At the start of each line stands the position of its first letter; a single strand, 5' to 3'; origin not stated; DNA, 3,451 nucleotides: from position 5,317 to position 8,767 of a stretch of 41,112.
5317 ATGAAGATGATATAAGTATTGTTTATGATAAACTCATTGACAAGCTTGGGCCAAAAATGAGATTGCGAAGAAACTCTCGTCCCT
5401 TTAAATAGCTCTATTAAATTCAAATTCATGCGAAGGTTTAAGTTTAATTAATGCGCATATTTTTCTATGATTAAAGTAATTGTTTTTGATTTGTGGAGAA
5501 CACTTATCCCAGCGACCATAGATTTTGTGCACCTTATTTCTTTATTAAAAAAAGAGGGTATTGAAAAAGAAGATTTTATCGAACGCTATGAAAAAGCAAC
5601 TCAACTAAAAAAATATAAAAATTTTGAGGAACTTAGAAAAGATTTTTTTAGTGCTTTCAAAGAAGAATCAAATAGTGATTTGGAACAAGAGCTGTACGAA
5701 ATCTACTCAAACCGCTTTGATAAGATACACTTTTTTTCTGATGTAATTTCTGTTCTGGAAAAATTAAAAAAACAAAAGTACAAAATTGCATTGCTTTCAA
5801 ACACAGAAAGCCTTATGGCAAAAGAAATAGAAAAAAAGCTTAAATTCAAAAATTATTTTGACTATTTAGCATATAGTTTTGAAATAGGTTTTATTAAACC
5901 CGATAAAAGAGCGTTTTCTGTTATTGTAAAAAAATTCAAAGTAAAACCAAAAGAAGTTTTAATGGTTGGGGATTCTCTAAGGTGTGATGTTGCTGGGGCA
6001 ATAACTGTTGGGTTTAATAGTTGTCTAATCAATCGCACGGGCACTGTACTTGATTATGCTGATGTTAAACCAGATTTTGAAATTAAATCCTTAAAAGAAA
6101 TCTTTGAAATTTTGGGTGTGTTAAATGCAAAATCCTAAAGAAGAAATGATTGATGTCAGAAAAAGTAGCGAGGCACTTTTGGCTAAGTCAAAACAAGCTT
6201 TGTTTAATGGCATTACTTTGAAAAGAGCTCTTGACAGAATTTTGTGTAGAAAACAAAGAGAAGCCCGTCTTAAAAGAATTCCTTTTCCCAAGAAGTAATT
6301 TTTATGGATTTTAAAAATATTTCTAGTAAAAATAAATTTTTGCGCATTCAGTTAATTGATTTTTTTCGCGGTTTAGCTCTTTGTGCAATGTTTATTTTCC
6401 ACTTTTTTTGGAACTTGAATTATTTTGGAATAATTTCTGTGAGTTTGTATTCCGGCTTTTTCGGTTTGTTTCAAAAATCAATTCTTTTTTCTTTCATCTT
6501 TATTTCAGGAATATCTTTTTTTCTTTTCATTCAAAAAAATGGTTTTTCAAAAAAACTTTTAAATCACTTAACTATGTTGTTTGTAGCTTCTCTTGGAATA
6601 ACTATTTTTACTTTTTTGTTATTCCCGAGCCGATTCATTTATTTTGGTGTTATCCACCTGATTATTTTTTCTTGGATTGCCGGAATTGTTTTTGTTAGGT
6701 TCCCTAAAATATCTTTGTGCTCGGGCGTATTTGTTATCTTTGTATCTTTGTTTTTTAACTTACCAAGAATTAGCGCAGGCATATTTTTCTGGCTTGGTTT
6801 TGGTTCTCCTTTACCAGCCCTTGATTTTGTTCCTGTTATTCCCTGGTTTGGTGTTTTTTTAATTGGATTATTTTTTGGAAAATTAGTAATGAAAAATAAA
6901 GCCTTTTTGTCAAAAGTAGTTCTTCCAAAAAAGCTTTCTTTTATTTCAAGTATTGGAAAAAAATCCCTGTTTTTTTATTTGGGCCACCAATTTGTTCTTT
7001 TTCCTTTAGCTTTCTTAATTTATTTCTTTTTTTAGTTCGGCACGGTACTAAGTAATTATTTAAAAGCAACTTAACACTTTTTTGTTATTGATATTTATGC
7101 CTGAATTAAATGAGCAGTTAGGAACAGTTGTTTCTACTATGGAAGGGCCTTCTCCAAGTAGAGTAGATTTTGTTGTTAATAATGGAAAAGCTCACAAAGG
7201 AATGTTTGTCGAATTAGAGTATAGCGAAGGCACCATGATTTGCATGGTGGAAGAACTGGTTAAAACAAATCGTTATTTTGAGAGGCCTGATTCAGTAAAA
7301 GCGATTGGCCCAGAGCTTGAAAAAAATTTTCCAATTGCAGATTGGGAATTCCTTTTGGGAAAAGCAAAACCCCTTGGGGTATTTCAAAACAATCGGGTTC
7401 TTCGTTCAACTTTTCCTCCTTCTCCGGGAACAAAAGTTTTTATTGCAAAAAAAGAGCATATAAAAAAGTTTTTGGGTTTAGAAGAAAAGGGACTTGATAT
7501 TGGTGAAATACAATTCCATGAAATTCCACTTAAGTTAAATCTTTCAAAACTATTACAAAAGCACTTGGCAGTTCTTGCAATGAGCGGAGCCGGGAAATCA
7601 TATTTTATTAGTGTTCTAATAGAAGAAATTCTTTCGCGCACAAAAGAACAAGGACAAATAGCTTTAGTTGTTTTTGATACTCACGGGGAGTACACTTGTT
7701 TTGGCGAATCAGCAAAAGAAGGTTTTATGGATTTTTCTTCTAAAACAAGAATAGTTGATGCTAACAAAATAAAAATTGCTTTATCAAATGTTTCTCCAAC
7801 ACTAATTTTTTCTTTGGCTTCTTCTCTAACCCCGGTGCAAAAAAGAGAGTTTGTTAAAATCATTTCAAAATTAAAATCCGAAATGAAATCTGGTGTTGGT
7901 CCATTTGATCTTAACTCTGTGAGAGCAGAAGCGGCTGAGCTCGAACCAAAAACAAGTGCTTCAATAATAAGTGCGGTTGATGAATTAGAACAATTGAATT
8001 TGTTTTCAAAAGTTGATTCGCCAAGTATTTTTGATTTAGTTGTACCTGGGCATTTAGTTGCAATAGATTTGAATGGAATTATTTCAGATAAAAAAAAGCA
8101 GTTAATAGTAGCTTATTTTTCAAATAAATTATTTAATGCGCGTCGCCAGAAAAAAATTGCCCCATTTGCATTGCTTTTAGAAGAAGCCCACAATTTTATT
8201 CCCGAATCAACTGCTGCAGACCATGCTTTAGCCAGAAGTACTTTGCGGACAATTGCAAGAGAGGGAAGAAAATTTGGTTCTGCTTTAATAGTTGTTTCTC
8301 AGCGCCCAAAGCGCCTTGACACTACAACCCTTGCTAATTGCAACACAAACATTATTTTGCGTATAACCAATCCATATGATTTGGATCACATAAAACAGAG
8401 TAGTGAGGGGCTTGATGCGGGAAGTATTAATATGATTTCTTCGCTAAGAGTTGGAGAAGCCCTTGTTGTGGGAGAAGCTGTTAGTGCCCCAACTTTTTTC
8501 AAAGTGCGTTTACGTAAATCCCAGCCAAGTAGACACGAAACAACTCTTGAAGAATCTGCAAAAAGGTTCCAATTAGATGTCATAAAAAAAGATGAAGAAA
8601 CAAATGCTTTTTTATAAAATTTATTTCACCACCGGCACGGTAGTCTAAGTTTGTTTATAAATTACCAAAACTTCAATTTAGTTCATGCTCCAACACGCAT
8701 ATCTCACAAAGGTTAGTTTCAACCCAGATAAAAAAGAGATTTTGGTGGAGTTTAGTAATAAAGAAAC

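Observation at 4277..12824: Shared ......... box at fixed distance upstream of the TATA elements of nurA, herA, rad50 and the polB-like gene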

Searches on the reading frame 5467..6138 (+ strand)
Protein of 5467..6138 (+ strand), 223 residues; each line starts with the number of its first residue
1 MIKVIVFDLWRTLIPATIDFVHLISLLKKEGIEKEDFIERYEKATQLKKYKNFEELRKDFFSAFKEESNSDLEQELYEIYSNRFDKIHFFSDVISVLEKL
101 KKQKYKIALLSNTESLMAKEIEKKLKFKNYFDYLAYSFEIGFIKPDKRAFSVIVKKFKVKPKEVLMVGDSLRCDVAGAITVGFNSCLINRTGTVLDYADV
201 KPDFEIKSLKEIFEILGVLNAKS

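Call 9: search_protein_families(library=pfam, proteins=[window:5467-6138:+])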
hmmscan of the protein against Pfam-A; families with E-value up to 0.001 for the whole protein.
window:5467-6138:+ (223 aa): 5 families
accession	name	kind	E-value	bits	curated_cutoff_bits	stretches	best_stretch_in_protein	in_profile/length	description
PF00702.32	Hydrolase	-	3.4e-23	83.5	26.4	1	2-182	1-191/191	haloacid dehalogenase-like hydrolase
PF13419.12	HAD_2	-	1.1e-21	78.2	23.8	1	5-186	1-176/178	Haloacid dehalogenase-like hydrolase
PF13242.12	Hydrolase_like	-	1.3e-09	38.3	22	1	144-211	4-74/75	HAD-hyrolase-like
PF12710.13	HAD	-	7.2e-05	23.7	27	1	5-129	1-126/189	haloacid dehalogenase-like hydrolase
PF12689.13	Acid_PPase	-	0.00013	22.3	27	0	78-172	35-135/169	Acid Phosphatase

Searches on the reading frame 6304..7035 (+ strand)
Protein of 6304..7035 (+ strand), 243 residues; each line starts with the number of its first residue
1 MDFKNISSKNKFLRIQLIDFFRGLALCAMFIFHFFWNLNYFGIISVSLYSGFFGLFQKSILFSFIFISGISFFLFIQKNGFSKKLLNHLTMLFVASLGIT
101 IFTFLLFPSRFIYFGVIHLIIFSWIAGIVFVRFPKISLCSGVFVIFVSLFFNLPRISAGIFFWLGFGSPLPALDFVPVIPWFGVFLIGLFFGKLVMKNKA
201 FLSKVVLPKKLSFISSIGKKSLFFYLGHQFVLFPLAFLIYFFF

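Call 9: search_protein_families(library=pfam, proteins=[window:6304-7035:+])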
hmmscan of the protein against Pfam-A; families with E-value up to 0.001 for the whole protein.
window:6304-7035:+ (243 aa): 1 family
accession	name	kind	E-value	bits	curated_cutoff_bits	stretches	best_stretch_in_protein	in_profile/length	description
PF07786.18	HGSNAT_cat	-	8.7e-53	179.5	22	1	14-230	1-222/222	Heparan-alpha-glucosaminide N-acetyltransferase, catalytic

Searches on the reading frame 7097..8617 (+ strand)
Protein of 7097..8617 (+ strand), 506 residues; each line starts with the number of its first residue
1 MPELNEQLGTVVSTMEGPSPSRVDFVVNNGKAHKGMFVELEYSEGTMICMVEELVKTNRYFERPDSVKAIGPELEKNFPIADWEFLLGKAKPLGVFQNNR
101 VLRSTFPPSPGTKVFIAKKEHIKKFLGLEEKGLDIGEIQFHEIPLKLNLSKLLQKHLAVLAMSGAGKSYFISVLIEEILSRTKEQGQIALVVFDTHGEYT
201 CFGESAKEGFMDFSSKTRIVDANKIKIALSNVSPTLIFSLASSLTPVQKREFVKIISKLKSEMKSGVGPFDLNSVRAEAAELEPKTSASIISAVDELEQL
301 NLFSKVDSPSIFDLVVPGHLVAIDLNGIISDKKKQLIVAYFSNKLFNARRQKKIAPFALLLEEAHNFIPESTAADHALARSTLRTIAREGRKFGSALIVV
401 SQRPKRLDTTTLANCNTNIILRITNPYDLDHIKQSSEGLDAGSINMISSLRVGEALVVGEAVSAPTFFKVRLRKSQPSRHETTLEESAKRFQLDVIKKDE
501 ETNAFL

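Call 9: search_protein_families(library=pfam, proteins=[window:7097-8617:+])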
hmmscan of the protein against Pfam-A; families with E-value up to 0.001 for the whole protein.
window:7097-8617:+ (506 aa): 2 families
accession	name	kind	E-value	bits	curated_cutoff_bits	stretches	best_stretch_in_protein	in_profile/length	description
PF01935.23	DUF87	-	1.8e-28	100.6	23.2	1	134-344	2-219/220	Helicase HerA, central domain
PF10412.15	TrwB_AAD_bind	-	0.00061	19.2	20.5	0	152-200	13-56/387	Type IV secretion-system coupling protein DNA-binding domain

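Call 12: find_related_loci(query=window:7097-8617:+, collection=genome_contigs, flank=10000)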
Query window:7097-8617:+ (506 aa) in genome_contigs; peptide patterns used: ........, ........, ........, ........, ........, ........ (x = any residue, [..] = any of these).
422 stretches matched a pattern; 304 encode a relative of the query (tblastn E <= 1e-3); the best 80 are kept; 80 distinct loci.
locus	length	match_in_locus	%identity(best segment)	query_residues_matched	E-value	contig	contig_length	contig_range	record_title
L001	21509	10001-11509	71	5-506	0e+0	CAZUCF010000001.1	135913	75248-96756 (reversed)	MAG TPA_asm: uncultured archaeon isolate SRP263991_co2_249 genome assembly, contig: NODE_37_length_135913_cov_17.603682,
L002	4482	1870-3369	72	6-506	0e+0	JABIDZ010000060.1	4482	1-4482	MAG: Candidatus Iainarchaeum archaeon isolate SI048_bin86 k141_223758, whole genome shotgun sequence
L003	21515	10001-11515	70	3-506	0e+0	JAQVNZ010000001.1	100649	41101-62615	MAG: Candidatus ainarchaeum sp. isolate STF1_169 NODE_314_length_100649_cov_3.887000_Sandtown_F1, whole genome shotgun s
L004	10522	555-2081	70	4-506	0e+0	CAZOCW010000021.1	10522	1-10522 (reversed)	MAG TPA_asm: uncultured archaeon isolate SRP272421_co2_118 genome assembly, contig: NODE_22917_length_10522_cov_5.382918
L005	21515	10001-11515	70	4-506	0e+0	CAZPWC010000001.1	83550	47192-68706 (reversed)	MAG TPA_asm: uncultured archaeon isolate SRP178699_co1_643 genome assembly, contig: NODE_195_length_83550_cov_7.603653,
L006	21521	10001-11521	69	6-506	0e+0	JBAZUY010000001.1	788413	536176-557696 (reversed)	MAG: archaeon isolate SO_2017_GW1_24 NODE_43_length_788413_cov_2.329335_OW334_2017, whole genome shotgun sequence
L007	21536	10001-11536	69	1-506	0e+0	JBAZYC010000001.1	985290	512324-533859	MAG: archaeon isolate SO_2017_GW1_71 NODE_17_length_985290_cov_1.729804_OW334_2017, whole genome shotgun sequence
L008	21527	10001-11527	69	4-506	0e+0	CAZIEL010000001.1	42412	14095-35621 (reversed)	MAG TPA_asm: uncultured archaeon isolate SRP098346_co1_442 genome assembly, contig: NODE_488_length_42412_cov_10.450197,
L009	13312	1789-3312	70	6-506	0e+0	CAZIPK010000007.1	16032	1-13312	MAG TPA_asm: uncultured archaeon isolate binchicken_co16_357 genome assembly, contig: NODE_6110_length_16032_cov_4.88683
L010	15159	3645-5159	67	6-506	0e+0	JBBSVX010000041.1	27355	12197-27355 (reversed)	MAG: archaeon isolate H43-bin240_1 H43_bin240_1_000000000041, whole genome shotgun sequence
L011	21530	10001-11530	69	4-506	0e+0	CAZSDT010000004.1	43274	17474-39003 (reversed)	MAG TPA_asm: uncultured archaeon isolate SRP263991_co4_519 genome assembly, contig: NODE_864_length_43274_cov_6.640274,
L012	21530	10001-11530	69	4-506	0e+0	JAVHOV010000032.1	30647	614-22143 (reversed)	MAG: archaeon isolate WB02no2_33_12 NODE_736_length_30647_cov_7.486140, whole genome shotgun sequence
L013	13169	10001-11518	70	4-506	0e+0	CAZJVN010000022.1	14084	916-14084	MAG TPA_asm: uncultured archaeon isolate SRP263991_co4_116 genome assembly, contig: NODE_6484_length_14084_cov_8.541379,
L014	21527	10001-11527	69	4-506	0e+0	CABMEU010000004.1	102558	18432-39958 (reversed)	uncultured archaeon isolate LFW-252_2 genome assembly, contig: LFW2522_12, whole genome shotgun sequence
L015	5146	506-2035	68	3-506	0e+0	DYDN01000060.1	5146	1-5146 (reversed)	MAG TPA_asm: Candidatus Forterrea sp. isolate IMS_BF NODE_3850_length_5155_cov_49.0888, whole genome shotgun sequence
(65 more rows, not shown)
